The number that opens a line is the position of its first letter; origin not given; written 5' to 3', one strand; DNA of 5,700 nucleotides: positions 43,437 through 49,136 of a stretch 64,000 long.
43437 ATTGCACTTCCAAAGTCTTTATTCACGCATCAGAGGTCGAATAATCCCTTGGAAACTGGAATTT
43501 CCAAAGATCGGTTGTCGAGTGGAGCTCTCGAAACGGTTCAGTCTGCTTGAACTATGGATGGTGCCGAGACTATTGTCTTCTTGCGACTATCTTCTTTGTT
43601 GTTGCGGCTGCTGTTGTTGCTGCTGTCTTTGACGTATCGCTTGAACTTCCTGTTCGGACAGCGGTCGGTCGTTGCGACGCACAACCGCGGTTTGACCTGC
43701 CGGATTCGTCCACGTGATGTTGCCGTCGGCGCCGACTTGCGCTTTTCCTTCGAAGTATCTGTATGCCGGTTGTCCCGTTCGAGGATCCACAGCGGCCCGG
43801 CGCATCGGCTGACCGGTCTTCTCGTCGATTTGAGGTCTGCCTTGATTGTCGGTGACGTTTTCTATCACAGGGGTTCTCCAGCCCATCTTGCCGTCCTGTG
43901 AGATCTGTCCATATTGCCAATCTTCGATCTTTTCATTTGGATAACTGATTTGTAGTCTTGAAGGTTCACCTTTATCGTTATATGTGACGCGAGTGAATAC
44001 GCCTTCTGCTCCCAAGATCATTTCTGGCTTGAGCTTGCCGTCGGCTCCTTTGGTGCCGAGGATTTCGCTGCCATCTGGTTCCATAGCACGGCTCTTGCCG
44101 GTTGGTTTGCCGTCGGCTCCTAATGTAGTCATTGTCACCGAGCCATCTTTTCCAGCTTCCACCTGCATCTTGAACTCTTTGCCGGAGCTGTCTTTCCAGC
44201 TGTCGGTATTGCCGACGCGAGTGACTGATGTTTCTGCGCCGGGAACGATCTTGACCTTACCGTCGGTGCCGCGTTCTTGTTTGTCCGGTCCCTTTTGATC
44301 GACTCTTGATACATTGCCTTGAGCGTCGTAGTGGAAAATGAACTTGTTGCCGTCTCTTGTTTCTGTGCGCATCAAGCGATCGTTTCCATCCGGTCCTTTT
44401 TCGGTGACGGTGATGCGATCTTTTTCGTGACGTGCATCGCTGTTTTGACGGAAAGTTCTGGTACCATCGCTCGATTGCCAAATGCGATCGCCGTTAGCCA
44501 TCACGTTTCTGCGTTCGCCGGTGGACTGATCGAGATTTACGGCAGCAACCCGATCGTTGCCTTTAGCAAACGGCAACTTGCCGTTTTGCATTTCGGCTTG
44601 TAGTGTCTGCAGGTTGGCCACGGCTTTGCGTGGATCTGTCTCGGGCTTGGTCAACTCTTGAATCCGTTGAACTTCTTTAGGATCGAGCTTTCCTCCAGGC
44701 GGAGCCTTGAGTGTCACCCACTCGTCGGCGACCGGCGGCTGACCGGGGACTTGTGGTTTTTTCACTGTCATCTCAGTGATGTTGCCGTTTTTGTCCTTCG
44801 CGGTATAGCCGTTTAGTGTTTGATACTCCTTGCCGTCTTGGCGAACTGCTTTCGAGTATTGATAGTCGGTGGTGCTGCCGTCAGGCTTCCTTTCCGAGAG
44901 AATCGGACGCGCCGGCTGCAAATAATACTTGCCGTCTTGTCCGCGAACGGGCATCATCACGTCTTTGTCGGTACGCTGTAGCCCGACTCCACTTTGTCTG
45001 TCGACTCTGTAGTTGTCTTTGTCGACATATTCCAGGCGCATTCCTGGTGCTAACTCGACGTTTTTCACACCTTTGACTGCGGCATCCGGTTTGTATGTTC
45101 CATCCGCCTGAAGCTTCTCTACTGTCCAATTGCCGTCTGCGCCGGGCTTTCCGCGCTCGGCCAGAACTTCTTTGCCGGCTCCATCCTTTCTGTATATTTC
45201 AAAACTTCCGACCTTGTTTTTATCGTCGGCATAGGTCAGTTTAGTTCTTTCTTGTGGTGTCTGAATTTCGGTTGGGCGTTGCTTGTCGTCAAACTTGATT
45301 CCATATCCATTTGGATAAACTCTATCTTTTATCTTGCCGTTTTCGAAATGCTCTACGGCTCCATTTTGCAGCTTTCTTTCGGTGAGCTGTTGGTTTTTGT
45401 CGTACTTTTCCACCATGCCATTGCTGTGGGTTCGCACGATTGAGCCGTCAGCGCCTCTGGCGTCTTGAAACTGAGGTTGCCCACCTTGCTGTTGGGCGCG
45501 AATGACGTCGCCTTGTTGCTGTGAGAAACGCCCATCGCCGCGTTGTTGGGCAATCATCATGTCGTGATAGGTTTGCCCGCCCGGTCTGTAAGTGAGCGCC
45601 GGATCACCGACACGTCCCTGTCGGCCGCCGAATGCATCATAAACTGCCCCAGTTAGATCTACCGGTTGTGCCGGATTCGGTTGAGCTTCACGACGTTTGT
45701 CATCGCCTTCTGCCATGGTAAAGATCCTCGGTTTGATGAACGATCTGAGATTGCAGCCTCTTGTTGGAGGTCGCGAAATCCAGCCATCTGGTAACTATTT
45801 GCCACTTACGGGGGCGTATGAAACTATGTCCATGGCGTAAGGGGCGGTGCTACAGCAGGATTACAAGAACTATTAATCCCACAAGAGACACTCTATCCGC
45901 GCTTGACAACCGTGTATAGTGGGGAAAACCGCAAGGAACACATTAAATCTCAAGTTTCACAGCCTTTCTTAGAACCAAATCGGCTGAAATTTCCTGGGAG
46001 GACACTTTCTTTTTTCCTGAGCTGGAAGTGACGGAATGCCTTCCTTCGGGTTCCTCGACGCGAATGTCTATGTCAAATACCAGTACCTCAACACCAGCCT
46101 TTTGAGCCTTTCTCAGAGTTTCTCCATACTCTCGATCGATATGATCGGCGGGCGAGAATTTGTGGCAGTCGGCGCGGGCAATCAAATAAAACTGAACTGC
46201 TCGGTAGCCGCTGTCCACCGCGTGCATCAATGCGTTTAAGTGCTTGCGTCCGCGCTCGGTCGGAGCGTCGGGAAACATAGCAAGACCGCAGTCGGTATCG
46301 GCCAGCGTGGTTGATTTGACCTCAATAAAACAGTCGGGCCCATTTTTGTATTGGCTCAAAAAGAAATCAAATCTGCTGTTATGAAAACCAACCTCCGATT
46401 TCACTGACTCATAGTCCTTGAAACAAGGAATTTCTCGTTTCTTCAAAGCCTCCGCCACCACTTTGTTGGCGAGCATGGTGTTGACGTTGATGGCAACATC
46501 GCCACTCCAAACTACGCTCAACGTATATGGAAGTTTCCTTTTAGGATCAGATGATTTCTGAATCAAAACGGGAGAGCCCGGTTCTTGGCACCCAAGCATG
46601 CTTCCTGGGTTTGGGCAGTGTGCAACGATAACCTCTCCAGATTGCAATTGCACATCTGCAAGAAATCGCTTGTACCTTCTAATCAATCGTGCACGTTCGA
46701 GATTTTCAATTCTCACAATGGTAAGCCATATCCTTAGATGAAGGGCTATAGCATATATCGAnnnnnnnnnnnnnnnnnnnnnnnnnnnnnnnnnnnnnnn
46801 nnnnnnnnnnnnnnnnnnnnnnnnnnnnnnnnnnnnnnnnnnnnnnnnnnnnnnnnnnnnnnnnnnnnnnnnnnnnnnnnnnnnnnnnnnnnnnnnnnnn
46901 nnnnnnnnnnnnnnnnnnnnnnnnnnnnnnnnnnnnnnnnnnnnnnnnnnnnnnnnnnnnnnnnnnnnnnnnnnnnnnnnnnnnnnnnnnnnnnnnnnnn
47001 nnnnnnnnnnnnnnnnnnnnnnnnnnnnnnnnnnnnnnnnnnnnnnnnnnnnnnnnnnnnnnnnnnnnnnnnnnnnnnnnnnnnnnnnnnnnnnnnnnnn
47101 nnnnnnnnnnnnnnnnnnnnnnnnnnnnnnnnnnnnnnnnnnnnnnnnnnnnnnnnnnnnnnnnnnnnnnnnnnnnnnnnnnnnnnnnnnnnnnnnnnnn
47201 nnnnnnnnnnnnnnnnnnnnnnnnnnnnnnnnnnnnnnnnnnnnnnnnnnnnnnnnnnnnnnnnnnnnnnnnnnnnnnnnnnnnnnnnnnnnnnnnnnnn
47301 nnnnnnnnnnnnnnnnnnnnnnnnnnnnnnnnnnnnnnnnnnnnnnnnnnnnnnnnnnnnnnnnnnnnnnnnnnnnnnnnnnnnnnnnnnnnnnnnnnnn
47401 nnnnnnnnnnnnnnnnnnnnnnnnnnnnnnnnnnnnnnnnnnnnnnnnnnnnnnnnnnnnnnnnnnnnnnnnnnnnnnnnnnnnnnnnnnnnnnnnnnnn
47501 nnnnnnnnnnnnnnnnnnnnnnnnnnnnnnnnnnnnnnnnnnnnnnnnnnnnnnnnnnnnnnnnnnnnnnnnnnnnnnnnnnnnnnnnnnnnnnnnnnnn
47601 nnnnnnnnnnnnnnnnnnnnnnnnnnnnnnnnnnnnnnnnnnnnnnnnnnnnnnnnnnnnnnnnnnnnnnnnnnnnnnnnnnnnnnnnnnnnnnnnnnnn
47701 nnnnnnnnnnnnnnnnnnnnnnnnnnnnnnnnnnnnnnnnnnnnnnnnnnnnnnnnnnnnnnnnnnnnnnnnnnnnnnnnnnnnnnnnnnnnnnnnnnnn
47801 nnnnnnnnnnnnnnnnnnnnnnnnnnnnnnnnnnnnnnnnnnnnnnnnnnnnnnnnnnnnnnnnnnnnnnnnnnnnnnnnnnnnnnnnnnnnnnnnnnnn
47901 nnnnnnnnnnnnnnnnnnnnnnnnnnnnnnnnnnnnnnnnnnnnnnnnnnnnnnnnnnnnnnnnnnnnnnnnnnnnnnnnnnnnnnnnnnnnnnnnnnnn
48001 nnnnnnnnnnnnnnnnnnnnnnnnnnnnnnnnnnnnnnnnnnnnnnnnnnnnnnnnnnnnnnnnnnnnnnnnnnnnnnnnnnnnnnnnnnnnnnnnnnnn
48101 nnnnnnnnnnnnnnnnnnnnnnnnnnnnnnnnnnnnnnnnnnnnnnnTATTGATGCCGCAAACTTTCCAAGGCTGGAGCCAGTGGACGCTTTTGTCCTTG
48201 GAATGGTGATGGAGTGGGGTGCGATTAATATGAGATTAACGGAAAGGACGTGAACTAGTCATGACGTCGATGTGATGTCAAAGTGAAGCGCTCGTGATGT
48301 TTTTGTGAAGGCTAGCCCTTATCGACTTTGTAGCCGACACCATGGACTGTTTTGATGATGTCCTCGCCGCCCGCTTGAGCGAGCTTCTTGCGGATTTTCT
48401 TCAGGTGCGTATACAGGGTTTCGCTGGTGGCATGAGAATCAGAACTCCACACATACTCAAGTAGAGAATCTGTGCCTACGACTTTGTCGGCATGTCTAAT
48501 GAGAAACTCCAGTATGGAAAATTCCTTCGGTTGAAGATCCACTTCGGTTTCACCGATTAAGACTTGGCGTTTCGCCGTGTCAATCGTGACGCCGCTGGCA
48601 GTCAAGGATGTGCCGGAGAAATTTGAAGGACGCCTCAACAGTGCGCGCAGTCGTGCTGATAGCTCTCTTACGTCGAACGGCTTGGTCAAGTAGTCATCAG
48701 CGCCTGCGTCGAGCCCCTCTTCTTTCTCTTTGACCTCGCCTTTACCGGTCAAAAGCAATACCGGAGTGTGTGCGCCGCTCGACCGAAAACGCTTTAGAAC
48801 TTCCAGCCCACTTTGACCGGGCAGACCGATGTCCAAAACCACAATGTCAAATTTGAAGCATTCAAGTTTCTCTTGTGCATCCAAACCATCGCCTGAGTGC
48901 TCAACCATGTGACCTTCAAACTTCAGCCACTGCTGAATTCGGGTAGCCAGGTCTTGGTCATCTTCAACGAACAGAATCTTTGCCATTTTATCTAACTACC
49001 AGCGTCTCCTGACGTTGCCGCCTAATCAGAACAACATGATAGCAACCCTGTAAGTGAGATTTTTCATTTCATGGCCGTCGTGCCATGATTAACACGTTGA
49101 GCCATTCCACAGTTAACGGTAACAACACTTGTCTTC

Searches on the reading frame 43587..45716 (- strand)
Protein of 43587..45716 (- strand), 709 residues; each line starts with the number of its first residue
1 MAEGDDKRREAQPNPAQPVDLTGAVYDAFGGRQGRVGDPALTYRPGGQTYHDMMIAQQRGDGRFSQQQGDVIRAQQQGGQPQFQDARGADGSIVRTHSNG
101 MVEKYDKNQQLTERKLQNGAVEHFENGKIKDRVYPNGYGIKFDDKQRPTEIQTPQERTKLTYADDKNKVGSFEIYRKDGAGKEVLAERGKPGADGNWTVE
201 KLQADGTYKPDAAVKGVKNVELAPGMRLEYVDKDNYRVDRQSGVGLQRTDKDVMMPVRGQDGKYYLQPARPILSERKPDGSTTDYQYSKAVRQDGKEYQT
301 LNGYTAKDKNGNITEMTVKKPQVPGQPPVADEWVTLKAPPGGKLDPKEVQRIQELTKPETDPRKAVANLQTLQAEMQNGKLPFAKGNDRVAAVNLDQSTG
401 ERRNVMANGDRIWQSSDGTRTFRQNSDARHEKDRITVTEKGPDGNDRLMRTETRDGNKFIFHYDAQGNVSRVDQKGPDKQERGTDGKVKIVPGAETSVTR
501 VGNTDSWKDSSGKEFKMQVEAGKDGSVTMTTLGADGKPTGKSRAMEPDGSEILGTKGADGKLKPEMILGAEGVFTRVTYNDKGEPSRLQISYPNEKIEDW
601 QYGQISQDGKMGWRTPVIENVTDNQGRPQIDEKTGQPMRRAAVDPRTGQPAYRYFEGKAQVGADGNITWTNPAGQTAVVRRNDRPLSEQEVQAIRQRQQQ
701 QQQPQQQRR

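Call 47: search_protein_families(library=pfam, proteins=[window:43587-45716:-], max_evalue=0.001)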
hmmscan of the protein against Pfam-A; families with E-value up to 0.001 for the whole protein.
window:43587-45716:- (709 aa): 1 family
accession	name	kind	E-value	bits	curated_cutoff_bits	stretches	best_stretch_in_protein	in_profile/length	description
PF05593.20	RHS_repeat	-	2.7e-07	31.3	22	0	443-472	2-31/38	RHS Repeat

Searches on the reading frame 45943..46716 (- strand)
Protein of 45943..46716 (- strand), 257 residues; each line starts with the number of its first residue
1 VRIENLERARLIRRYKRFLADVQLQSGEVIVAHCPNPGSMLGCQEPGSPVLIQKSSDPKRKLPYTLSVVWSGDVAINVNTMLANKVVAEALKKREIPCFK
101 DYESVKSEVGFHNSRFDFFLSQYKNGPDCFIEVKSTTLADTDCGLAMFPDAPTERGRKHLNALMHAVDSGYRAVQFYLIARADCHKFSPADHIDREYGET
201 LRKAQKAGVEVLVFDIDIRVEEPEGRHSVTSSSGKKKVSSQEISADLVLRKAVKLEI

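Call 47: search_protein_families(library=pfam, proteins=[window:45943-46716:-], max_evalue=0.001)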
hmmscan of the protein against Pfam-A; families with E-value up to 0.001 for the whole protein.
window:45943-46716:- (257 aa): 2 families
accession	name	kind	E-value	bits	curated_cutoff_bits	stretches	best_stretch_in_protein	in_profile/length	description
PF03749.19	SfsA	-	2.4e-48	163.9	22.8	1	82-220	2-136/138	Sugar fermentation stimulation protein RE domain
PF17746.7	SfsA_N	-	1.3e-22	80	25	1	12-78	1-63/63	SfsA N-terminal OB domain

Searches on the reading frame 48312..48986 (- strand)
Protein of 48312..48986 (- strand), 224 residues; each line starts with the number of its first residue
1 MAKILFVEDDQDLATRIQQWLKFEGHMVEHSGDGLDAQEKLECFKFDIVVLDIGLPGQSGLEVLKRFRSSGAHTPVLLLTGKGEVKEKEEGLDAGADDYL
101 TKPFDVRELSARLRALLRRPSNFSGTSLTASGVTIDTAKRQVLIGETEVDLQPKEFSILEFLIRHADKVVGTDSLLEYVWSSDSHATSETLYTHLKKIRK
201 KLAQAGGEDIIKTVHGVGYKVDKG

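Call 47: search_protein_families(library=pfam, proteins=[window:48312-48986:-], max_evalue=0.001)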
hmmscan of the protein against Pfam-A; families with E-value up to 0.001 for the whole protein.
window:48312-48986:- (224 aa): 3 families
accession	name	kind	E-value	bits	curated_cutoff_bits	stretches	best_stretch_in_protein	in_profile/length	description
PF00072.30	Response_reg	-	5.8e-27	94.5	30.2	1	4-113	1-110/111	Response regulator receiver domain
PF00486.34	Trans_reg_C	-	4.5e-22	78.4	26.2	1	147-220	2-76/77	Transcriptional regulatory protein, C terminal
PF06490.17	FleQ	-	0.00069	20.4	22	0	3-87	1-82/108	Flagellar regulatory protein FleQ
